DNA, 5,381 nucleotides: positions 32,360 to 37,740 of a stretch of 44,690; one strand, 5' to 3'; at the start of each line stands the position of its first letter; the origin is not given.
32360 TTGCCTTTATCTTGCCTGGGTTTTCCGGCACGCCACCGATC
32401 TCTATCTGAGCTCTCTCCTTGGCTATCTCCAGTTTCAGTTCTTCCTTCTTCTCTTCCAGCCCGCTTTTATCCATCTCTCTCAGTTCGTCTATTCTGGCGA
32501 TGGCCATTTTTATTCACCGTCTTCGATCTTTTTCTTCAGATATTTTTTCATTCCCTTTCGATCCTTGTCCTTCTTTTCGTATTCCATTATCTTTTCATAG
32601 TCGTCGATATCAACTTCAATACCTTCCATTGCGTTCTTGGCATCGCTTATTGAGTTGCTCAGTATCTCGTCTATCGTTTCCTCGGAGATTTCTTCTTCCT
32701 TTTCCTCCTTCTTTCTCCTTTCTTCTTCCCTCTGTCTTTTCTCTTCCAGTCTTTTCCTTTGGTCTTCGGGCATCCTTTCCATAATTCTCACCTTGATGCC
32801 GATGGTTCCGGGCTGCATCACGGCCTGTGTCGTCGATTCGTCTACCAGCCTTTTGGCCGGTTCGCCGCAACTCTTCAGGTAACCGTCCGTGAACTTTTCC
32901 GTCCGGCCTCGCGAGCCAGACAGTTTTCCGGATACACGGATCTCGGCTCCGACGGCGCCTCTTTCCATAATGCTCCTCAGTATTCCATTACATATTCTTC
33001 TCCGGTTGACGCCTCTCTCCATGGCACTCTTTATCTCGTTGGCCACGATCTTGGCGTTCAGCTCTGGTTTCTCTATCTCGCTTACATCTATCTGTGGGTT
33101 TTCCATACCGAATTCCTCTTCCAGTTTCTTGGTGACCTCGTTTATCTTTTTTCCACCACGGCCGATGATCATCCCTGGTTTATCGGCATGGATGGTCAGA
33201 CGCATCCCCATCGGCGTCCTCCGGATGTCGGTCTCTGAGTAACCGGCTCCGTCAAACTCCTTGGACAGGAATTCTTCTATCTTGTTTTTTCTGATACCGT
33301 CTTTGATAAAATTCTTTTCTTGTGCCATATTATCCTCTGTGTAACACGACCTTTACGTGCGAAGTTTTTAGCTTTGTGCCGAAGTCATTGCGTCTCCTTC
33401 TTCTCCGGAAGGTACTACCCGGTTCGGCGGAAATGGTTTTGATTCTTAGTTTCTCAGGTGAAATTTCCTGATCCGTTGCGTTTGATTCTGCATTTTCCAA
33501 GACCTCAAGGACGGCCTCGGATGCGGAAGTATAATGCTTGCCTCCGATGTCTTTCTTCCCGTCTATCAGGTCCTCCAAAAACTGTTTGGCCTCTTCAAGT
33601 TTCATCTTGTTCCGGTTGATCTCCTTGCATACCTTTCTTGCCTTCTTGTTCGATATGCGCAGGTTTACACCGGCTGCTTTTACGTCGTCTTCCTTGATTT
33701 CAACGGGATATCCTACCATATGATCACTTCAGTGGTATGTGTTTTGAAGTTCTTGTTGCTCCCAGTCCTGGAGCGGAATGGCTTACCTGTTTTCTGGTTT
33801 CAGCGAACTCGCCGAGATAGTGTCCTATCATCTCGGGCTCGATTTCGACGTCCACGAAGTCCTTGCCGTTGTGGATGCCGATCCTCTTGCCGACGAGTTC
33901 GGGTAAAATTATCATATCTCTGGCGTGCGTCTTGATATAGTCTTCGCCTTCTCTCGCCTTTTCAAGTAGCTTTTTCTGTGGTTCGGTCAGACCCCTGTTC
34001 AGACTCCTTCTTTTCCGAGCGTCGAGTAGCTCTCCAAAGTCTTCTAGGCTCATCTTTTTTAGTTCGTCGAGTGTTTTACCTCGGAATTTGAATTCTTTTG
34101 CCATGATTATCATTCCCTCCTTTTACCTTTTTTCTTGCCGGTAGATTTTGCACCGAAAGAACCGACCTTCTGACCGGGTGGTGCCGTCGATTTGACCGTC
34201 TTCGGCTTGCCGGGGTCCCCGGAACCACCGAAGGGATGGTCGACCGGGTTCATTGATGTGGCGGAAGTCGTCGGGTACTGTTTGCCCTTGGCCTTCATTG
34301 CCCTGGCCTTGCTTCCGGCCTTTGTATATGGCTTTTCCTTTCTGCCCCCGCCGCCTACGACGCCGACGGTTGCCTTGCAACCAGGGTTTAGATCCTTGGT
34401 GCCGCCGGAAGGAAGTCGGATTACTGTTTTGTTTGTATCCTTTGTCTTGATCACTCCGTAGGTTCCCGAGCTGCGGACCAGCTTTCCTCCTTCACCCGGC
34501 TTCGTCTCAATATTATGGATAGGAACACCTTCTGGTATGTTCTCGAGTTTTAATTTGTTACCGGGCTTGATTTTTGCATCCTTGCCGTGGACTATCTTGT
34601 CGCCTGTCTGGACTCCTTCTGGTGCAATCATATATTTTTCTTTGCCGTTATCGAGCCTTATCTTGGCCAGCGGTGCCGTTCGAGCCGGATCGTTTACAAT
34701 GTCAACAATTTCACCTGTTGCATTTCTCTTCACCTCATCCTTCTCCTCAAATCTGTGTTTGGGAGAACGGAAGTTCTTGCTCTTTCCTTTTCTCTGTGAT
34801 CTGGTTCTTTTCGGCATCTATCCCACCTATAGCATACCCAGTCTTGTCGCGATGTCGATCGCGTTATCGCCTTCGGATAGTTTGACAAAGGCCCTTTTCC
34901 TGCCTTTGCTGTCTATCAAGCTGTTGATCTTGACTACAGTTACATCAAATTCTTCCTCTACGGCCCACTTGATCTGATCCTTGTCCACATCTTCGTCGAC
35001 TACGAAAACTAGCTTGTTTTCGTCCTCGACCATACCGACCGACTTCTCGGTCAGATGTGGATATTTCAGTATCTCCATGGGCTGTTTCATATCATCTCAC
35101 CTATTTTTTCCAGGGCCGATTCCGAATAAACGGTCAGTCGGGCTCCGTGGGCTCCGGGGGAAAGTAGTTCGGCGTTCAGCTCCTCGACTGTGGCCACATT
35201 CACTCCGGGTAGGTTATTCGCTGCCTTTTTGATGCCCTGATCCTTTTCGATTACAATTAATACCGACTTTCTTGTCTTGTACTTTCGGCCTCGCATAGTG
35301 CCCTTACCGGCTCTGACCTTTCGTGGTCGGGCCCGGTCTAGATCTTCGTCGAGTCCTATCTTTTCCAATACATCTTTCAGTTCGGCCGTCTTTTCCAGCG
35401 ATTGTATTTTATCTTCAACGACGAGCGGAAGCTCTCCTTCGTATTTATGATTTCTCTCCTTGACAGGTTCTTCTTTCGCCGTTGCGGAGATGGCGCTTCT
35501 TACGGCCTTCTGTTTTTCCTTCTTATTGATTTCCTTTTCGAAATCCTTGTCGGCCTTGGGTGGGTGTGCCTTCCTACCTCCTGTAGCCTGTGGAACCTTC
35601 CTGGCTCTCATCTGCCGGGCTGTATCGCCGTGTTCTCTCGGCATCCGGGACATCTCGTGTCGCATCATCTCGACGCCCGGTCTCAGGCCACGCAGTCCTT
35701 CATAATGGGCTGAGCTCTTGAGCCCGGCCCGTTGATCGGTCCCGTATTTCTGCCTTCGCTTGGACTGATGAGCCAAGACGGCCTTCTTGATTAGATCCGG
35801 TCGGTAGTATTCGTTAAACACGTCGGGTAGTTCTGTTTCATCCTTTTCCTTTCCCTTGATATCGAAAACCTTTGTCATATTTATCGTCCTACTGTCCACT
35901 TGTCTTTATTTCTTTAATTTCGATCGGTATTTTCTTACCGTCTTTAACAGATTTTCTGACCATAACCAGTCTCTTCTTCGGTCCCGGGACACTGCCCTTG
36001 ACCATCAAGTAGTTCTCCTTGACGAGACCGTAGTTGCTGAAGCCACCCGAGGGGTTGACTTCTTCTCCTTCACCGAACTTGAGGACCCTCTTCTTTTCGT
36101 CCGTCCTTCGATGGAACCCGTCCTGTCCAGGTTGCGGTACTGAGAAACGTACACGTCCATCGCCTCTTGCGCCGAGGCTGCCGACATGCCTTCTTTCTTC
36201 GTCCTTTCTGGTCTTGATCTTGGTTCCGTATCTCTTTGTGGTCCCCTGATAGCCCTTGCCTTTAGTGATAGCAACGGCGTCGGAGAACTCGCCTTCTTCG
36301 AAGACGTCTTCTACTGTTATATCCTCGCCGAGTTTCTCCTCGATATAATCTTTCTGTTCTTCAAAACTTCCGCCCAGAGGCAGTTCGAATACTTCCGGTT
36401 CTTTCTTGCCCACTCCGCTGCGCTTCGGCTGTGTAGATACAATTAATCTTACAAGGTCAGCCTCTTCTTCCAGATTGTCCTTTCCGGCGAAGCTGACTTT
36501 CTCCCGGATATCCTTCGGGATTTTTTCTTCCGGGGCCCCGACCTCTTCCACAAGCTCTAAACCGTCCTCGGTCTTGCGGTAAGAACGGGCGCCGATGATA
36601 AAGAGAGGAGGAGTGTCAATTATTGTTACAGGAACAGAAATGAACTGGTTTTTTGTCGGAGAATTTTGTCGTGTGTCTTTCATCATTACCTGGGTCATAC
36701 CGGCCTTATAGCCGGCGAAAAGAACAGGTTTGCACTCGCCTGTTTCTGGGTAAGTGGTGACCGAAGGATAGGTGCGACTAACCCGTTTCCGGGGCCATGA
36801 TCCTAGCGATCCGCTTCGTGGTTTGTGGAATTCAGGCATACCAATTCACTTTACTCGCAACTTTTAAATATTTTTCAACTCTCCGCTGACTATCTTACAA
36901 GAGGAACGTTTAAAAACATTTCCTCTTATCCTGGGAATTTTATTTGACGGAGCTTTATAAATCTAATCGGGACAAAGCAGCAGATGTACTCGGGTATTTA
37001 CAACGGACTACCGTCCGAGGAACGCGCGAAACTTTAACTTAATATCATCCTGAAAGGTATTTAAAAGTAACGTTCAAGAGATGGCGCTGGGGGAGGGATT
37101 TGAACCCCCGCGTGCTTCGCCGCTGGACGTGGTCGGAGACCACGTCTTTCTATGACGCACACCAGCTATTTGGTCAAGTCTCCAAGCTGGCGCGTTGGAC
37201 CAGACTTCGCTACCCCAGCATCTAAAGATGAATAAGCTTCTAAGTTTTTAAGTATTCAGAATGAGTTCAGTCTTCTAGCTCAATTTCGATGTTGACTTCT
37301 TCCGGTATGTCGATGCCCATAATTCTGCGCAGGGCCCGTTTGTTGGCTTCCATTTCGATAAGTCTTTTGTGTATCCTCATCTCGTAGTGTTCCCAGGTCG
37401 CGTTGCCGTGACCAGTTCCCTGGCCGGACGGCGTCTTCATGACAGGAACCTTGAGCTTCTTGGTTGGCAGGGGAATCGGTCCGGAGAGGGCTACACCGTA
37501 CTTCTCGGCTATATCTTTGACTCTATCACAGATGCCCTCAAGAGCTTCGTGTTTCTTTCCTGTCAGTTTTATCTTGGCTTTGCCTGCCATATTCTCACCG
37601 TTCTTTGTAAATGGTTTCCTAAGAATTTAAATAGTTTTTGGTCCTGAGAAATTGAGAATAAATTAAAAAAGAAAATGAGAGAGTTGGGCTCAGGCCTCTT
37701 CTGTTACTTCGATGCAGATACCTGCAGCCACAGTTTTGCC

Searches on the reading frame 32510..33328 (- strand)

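Call 47: search_protein_families(library=pfam, proteins=[window:32510-33328:-])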
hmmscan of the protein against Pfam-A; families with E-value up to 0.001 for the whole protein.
window:32510-33328:- (272 aa): 2 families
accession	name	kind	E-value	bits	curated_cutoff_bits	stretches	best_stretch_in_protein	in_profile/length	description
PF00189.25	Ribosomal_S3_C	-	3.7e-21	75.9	34.1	1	99-182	1-83/83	Ribosomal protein S3, C-terminal domain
PF07650.23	KH_2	-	7.8e-18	64.5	22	1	16-90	1-78/78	KH domain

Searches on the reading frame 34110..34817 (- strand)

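Call 47: search_protein_families(library=pfam, proteins=[window:34110-34817:-])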
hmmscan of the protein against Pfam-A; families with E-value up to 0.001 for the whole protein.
window:34110-34817:- (235 aa): 2 families
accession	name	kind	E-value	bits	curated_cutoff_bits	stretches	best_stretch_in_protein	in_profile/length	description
PF03947.24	Ribosomal_L2_C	-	9.4e-38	129.6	33.7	1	84-210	1-118/126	Ribosomal Proteins L2, C-terminal domain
PF00181.30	Ribosomal_L2_N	-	4.3e-08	33.5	23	1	25-76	25-76/77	Ribosomal Proteins L2, RNA binding N-terminal domain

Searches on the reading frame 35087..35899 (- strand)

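Call 47: search_protein_families(library=pfam, proteins=[window:35087-35899:-])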
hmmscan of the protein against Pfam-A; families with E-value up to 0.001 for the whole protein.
window:35087-35899:- (270 aa): 1 family
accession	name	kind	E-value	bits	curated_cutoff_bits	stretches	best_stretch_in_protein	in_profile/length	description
PF00573.27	Ribosomal_L4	-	8.4e-38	130.4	25.8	1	23-268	2-189/190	Ribosomal protein L4/L1 family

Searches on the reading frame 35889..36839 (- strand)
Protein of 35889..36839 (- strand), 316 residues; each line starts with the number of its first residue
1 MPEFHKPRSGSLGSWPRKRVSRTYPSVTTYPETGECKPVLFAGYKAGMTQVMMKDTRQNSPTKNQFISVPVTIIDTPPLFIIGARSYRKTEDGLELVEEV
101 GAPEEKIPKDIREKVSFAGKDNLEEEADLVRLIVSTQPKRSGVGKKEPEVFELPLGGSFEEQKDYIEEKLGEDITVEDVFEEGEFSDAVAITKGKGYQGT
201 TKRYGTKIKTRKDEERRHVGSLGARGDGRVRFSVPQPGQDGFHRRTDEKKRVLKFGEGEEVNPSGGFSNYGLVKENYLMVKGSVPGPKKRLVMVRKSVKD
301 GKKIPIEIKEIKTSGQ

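Call 47: search_protein_families(library=pfam, proteins=[window:35889-36839:-])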
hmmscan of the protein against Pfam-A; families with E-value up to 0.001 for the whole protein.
window:35889-36839:- (316 aa): 1 family
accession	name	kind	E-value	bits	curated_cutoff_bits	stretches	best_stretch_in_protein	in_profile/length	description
PF00297.29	Ribosomal_L3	-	2.8e-69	234.3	22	1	2-300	2-347/369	Ribosomal protein L3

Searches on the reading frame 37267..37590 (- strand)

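Call 71: search_protein_families(library=pfam, proteins=[window:37267-37590:-])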
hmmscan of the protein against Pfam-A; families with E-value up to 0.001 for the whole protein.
window:37267-37590:- (107 aa): 1 family
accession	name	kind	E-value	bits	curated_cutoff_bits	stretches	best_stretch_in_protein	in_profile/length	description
PF00338.27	Ribosomal_S10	-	7.1e-26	90.8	21.2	1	6-104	1-98/98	Ribosomal protein S10p/S20e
